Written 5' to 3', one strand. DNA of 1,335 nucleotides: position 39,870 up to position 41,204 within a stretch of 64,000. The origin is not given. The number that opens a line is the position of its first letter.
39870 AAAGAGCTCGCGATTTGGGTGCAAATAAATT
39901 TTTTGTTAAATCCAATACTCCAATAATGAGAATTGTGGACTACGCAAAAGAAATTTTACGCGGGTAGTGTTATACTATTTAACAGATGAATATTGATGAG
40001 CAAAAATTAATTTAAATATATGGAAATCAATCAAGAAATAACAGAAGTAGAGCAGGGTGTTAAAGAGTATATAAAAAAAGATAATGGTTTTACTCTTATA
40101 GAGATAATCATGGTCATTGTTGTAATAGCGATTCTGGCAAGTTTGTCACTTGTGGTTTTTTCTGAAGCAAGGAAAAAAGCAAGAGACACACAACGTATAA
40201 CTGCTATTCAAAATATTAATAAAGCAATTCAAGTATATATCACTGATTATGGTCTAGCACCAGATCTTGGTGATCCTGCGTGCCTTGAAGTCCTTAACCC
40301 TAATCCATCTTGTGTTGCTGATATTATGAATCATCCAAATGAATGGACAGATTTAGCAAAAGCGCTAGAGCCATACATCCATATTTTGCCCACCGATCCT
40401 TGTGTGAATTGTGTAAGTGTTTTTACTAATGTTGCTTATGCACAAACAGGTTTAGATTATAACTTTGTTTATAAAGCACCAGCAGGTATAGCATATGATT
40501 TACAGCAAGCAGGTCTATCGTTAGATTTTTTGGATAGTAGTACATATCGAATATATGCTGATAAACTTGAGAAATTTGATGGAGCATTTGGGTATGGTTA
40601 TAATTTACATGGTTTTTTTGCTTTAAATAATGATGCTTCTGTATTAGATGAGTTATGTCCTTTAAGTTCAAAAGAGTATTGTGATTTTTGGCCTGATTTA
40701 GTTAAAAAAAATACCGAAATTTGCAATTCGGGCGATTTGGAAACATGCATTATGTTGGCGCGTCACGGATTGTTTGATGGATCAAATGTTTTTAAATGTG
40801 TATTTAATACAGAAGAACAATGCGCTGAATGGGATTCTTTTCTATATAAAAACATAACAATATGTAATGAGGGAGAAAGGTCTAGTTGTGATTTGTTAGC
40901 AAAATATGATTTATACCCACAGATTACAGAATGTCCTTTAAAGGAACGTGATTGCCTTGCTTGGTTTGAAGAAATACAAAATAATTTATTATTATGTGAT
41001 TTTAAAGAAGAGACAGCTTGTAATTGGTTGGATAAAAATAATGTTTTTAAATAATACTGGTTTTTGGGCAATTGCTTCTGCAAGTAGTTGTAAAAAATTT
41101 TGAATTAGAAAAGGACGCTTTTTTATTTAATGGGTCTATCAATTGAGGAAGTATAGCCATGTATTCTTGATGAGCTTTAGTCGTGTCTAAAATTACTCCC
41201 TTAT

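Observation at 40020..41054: Cargo of the insert: prepilin-like protein with Cys-rich tandem repeats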

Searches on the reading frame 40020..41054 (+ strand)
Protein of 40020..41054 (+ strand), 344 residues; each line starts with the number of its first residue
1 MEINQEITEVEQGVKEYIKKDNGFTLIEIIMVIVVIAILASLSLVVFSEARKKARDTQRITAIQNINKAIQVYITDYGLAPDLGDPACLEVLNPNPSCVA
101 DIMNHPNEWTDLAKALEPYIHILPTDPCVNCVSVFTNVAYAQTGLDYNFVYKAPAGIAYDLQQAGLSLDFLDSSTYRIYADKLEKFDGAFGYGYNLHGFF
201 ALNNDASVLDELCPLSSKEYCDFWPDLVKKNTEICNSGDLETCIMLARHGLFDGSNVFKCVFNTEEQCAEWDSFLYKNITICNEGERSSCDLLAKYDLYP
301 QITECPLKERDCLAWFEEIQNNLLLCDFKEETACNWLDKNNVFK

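Call 6: search_protein_families(library=pfam, proteins=[window:40020-41054:+], max_evalue=0.01)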
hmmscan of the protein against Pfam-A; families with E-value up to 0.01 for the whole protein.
window:40020-41054:+ (344 aa): 1 family
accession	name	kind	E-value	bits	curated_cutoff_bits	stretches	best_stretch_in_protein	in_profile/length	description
PF07963.17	N_methyl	-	1.3e-06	28.1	21.2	1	19-42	2-25/27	Prokaryotic N-terminal methylation motif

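Call 7: search_protein_families(library=ncbifam, proteins=[window:40020-41054:+], max_evalue=0.01)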
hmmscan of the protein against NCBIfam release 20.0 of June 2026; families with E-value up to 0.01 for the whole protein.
window:40020-41054:+ (344 aa): 10 families
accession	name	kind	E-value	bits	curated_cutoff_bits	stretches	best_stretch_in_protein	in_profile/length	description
TIGR01710.1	typeII_sec_gspG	equivalog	1.7e-09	37.8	88.85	1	23-129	2-96/134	type II secretion system major pseudopilin GspG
TIGR02532.1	IV_pilin_GFxxxE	domain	3.2e-07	29.9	16.3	1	22-42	2-22/24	prepilin-type N-terminal cleavage/methylation domain-containing protein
TIGR01708.2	typeII_sec_gspH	equivalog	4.4e-06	26.8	80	1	22-58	2-38/169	type II secretion system minor pseudopilin GspH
NF007862.0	PRK10574.1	equivalog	1.7e-05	25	138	1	19-72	2-55/145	prepilin peptidase-dependent pilin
NF040999.1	pilin_ComGC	equivalog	6.2e-05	23.1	75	1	22-77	2-57/84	competence type IV pilus major pilin ComGC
NF041013.1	T4P_ComGE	equivalog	0.00016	21.7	49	1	19-73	1-56/83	competence type IV pilus minor pilin ComGE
NF007800.0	PRK10506.1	equivalog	0.00021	21.2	158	1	16-63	3-50/163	prepilin peptidase-dependent protein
TIGR02596.1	TIGR02596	subfamily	0.00025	21.2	70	1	24-58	1-35/196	Verru_Chthon cassette protein D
NF040982.1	ComGD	equivalog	0.00045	20.6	70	1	22-71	2-51/139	competence type IV pilus minor pilin ComGD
NF041775.1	typeIV_PilA_Myxo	equivalog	0.001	19.1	400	1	17-66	6-55/214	type IV pilin protein PilA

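Call 8: find_homologous_proteins(query=window:40020-41051:+, max_evalue=0.001)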
Query window:40020-41051:+ (344 aa): 8 proteins with E <= 0.001 among 1620 candidates.
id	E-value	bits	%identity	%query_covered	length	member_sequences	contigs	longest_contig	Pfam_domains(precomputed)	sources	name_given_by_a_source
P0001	1.0e-235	799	100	100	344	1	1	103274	PF07963.18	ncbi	-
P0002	7.1e-6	44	45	17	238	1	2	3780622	PF07963.18,PF07596.17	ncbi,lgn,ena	-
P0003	3.5e-5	41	36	28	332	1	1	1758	PF07963.18,PF07596.17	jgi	jgi:prepilin-type N-terminal cleavage/methylation domain-containing protein/prepilin-type processing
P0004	3.7e-5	41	43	17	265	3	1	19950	PF07963.18,PF07596.17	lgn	-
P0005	1.1e-4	40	42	17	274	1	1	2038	PF07963.18,PF07596.17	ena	-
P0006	2.1e-4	39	47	17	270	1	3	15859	PF07963.18,PF07596.17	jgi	jgi:prepilin-type N-terminal cleavage/methylation domain-containing protein/prepilin-type processing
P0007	5.1e-4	37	42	15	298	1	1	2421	PF07963.18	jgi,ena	-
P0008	5.6e-4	37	41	17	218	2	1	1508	PF07963.18,PF07596.17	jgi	jgi:prepilin-type N-terminal cleavage/methylation domain-containing protein/prepilin-type processing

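Call 10: find_encoding_contigs(protein=P0001, flank=10000, max_places=5)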
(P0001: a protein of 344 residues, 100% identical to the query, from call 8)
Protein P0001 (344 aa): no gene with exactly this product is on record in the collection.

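Call 12: search_protein_families(library=pfam, proteins=[window:40200-41051:+], max_evalue=10)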
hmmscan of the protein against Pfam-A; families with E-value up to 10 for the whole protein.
window:40200-41051:+ (284 aa): 0 families

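Call 17: search_protein_representatives(protein=window:40200-41051:+)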
Query: 284 residues. Proteins with E-value up to 0.001 (for the whole library): 48; up to 1e-10: 11; up to 1e-30: 2. The best 48 are listed.
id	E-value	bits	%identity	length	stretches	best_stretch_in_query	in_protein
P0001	5.1e-197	669.7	100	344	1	1-284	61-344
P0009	1.0e-41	159.8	38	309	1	2-252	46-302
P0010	4.4e-22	95.3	36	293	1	3-236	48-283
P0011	4.0e-20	88.8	37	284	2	3-177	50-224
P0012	4.5e-18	82.1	37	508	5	3-136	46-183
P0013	1.9e-17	80.1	42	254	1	3-137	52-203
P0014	4.9e-14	68.9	45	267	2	3-84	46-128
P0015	1.7e-13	67.1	39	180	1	4-135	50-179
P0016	1.2e-11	61.0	40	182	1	2-133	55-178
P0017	2.0e-11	60.3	39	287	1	3-135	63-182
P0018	3.1e-11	59.7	38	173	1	3-133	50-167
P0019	2.3e-10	56.8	38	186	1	3-133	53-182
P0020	1.1e-09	54.6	43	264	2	2-40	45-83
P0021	2.2e-08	50.3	38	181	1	3-130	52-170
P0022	3.3e-08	49.7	38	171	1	3-133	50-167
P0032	1.3e-06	44.5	37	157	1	63-230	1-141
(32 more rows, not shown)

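Call 23: find_related_loci(query=A2, collection=genome_contigs, flank=10000)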
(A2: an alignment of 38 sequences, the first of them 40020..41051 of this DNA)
Query A2 (344 aa) in genome_contigs; peptide patterns used: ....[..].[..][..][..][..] (x = any residue, [..] = any of these).
600 stretches matched a pattern (row limit reached: there are more); 245 encode a relative of the query (tblastn E <= 1e-3); the best 80 are kept; 80 distinct loci.
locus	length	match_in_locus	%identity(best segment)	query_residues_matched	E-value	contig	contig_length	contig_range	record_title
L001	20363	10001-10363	32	18-155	3e-16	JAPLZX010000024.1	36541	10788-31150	MAG: Candidatus Zambryskiibacteriota bacterium isolate LacPavin_0419_WC90_MAG_35_8 LacPavin_0419_WC90_scaffold_31554, wh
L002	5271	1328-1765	29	15-158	3e-13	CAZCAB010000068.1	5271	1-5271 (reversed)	MAG TPA_asm: uncultured Gammaproteobacteria bacterium isolate SRP167671_co2_16 genome assembly, contig: NODE_17853_lengt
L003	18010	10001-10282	37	19-101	4e-13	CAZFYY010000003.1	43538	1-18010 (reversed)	MAG TPA_asm: uncultured Gammaproteobacteria bacterium isolate SRP296810_co1_333 genome assembly, contig: NODE_701_length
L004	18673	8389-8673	35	19-127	7e-12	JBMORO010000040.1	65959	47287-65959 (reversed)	MAG: Patescibacteria group bacterium isolate Betzabe_MAG182 MAG182_40, whole genome shotgun sequence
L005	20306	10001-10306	31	15-135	1e-11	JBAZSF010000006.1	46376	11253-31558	MAG: Candidatus Paceibacterota bacterium isolate SO_2017_GW1_167 NODE_3811_length_46376_cov_3.037168_OW334_2017, whole g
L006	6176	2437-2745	37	8-120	2e-11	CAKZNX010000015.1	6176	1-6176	MAG TPA_asm: uncultured bacterium isolate SRR5214706_bin.3_CONCOCT_v1.1_MAG genome assembly, contig: ERZ1744544.5068, wh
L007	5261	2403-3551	47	20-81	3e-11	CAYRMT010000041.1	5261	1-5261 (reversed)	MAG TPA_asm: uncultured Gammaproteobacteria bacterium isolate SRP192927_co2_434 genome assembly, contig: NODE_36935_leng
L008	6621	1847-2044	38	16-81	4e-11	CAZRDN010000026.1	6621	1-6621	MAG TPA_asm: uncultured Gammaproteobacteria bacterium isolate SRP329715_co1_108 genome assembly, contig: NODE_17908_leng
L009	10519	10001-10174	41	19-76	1e-10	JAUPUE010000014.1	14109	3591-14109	MAG: Patescibacteria group bacterium isolate erpe_2018_sw_6hr_WHONDRS-SW48-000087_B_bin.85 scaffold_99677, whole genome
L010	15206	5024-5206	43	18-78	2e-10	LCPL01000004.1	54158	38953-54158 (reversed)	MAG: Parcubacteria group bacterium GW2011_GWC2_48_17 UY29_C0004, whole genome shotgun sequence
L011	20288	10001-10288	37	11-106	3e-10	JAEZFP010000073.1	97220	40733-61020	MAG: Bacillota bacterium isolate OH_CBrB_56 k127_2008116, whole genome shotgun sequence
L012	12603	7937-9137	35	18-127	4e-10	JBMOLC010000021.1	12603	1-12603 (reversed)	MAG: Patescibacteria group bacterium isolate Betzabe_MAG014 MAG014_21, whole genome shotgun sequence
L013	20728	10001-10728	41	16-81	3e-10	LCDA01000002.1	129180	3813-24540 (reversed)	MAG: Candidatus Collierbacteria bacterium GW2011_GWA2_42_17 UV06_C0002, whole genome shotgun sequence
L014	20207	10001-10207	41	9-77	5e-10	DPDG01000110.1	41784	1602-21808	MAG TPA_asm: Lentisphaeria bacterium isolate UBA11452 contig_7307, whole genome shotgun sequence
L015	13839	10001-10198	36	12-77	3e-9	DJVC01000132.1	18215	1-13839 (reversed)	MAG TPA_asm: bacterium UBP3_UBA6266 isolate UBA6266 UBA6266_contig_137224, whole genome shotgun sequence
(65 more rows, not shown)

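Call 26: list_cluster_members(proteins=[P0001, P0009, P0010, P0011, P0012, P0013, P0020, P0032, P0017, P0014])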
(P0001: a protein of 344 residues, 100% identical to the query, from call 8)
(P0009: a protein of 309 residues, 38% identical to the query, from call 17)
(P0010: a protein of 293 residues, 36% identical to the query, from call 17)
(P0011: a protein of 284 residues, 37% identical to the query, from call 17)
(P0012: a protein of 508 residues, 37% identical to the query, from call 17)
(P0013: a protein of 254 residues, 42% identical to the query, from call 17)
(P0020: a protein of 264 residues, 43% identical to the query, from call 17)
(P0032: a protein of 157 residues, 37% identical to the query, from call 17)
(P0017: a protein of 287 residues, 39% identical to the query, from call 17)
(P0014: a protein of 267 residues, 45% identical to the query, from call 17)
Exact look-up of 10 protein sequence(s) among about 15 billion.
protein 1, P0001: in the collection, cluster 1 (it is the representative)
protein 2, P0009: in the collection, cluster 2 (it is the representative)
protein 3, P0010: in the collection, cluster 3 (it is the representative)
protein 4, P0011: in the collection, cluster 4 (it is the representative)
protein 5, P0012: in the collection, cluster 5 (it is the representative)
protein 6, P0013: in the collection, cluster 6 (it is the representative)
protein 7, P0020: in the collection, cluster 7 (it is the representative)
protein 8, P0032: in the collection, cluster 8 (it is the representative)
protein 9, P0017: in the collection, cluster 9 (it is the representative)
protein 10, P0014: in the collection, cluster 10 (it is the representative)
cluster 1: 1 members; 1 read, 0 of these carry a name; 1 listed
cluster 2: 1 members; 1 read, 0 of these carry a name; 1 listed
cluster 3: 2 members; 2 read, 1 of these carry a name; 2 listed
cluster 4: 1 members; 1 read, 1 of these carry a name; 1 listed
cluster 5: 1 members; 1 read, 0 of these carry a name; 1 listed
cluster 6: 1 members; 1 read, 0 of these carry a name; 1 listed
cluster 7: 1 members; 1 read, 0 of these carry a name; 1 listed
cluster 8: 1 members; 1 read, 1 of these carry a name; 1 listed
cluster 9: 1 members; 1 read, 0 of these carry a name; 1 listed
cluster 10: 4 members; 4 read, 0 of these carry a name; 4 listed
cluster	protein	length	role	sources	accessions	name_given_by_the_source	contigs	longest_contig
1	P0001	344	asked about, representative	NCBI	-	-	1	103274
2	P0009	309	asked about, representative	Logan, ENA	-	-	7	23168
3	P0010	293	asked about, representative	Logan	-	-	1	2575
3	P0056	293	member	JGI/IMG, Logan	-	prepilin-type N-terminal cleavage/methylation domain-containing protein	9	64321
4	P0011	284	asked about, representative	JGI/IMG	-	prepilin-type N-terminal cleavage/methylation domain-containing protein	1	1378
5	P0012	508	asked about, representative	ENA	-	-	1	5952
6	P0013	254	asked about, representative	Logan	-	-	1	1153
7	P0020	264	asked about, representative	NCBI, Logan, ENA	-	-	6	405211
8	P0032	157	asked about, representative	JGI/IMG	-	hypothetical protein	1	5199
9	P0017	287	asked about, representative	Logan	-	-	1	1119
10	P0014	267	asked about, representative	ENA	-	-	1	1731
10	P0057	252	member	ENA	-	-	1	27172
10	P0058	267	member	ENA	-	-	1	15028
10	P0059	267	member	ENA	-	-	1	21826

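Call 27: find_encoding_contigs(protein=P0009, flank=10000, max_places=4)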
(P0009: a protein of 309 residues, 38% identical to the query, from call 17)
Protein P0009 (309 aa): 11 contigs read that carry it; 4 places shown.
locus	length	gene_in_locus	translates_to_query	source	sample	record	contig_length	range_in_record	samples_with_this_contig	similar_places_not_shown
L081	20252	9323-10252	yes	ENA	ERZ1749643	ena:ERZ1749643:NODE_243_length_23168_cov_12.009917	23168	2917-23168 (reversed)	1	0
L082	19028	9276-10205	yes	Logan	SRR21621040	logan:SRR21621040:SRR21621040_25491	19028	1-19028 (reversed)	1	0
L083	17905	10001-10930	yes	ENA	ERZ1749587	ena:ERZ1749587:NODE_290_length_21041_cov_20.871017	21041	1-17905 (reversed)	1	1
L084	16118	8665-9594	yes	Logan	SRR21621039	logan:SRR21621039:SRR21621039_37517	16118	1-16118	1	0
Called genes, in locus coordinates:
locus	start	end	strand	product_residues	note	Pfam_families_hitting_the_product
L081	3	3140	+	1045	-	?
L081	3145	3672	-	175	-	PF09335:VTT_dom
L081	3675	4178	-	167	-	PF01864:CarS-like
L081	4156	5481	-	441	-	-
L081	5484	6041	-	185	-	PF07963:N_methyl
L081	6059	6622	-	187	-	PF07963:N_methyl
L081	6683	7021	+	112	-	-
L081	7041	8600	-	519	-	-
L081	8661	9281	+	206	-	PF01923:Cob_adeno_trans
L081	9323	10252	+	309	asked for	PF07963:N_methyl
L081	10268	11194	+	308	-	PF00892:EamA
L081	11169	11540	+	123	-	PF01687:Flavokinase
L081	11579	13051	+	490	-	PF03193:RsgA_GTPase (faint), PF00005:ABC_tran, PF02463:SMC_N (faint), PF13191:AAA_16 (faint), PF13476:AAA_23 (faint), PF13555:AAA_29 (faint), PF00005:ABC_tran, PF13304:AAA_21 (weak), +4 more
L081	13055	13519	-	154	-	-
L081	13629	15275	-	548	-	PF20434:BD-FAE (weak), PF00561:Abhydrolase_1 (weak), PF00326:Peptidase_S9, PF12146:Hydrolase_4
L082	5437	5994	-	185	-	PF07963:N_methyl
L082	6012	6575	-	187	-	PF07963:N_methyl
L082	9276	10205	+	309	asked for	PF07963:N_methyl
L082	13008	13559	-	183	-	PF07963:N_methyl (weak)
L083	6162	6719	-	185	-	PF07963:N_methyl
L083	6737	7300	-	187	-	PF07963:N_methyl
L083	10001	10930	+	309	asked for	PF07963:N_methyl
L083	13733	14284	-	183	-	PF07963:N_methyl (weak)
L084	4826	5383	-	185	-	PF07963:N_methyl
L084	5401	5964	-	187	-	PF07963:N_methyl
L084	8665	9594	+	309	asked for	PF07963:N_methyl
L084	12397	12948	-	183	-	PF07963:N_methyl (weak)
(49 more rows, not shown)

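Call 28: predict_structure(alignment_id=A2)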
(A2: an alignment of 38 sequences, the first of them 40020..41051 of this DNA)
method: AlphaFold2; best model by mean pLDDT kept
length: 344 residues; sequences in the alignment: 38
mean_pLDDT: 78.7   pTM: 0.53
mean pLDDT of the five models: 78.7, 78.1, 77.4, 76.1, 75.3
residues with pLDDT >= 90: 135; 70-90: 109; 50-70: 55; < 50: 45
segments of 3 or more residues with pLDDT < 50: 133-143, 197-211, 253-259, 301-310
pLDDT, mean of each block of 10 residues (from residue 1): 56 60 82 94 91 93 96 97 98 98 95 98 89 49 68 97 91 96 87 62 43 59 79 78 68 47 74 85 83 70 44 76 88 90 67
secondary structure, 60 per line:
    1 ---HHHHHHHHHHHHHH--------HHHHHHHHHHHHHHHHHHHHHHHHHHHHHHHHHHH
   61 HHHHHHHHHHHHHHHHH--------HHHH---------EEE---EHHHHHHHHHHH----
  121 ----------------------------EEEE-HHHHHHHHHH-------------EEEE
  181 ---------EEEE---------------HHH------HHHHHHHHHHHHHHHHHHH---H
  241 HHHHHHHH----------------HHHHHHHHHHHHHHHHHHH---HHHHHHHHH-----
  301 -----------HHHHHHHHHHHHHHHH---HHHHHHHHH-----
elements in order: H4-17 H26-77 H86-89 E99-101 H106-116 E149-152 H154-163 E177-180 E190-193 H218-236 H240-248 H265-283 H287-295 H312-327 H331-339

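Call 31: fold_search(model_id=the predicted structure, library=pdb)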
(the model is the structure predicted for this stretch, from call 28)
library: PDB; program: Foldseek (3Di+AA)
matches with E <= 10: 12; with E <= 0.001: 0
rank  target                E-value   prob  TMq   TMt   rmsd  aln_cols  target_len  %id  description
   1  1ay2_A                2.5e-01  0.99  0.16  0.33   2.2        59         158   29  STRUCTURE OF THE FIBER-FORMING PROTEIN PILIN AT 2.6 ANGSTROMS RESOLUTION (released 1998-04-29)
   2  2hi2_A                6.7e-01  0.95  0.16  0.33   2.2        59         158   29  Crystal structure of native Neisseria gonorrhoeae Type IV pilin at 2.3 Angstroms Resolution (released 2006-09-12)
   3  6xxd_A                1.2e+00  0.51  0.16  0.39   8.0        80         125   32  CryoEM structure of the type IV pilin PilA4 from Thermus thermophilus (released 2020-03-11)
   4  5vxx_A                1.4e+00  0.54  0.15  0.29   3.4        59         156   29  Cryo-EM reconstruction of Neisseria gonorrhoeae Type IV pilus (released 2017-07-12)
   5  8p3b                  1.4e+00  0.15  0.16  0.28  15.4       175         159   12  Neisseria meningitidis Type IV pilus SA-GATDH variant (released 2024-04-03)
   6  9hyu_D                2.9e+00  0.03  0.12  0.15  20.9       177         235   18  Cryo-EM structure of the Chromera velia PSI supercomplex at 1.84 Angstrom resolution (released 2026-01-28)
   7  8b2x                  4.3e+00  0.03  0.13  0.08  14.1       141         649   14  Structure of the type I-G CRISPR effector (released 2022-11-09)
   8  4lw9_A                5.3e+00  0.11  0.14  0.38  10.0       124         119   17  Crystal structure of Vibrio cholera major pseudopilin EpsG (released 2014-07-16)
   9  4jn4_A                7.4e+00  0.02  0.10  0.06  24.4       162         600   10  Allosteric opening of the polypeptide-binding site when an Hsp70 binds ATP (released 2013-05-29)
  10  8acx_H                7.8e+00  0.01  0.06  0.13   8.6        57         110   14  Pathogen effector of Zymoseptoria tritici: Zt-KP4 (released 2024-01-17)
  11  5ft1_E                8.7e+00  0.01  0.06  0.08  14.9        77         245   12  Crystal structure of gp37(Dip) from bacteriophage phiKZ bound to RNase E of Pseudomonas aeruginosa (released 2016-08-03)
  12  7pub_Ck               9.2e+00  0.02  0.10  0.05  25.2       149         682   13  Late assembly intermediate of the Trypanosoma brucei mitoribosomal small subunit (released 2022-05-04)
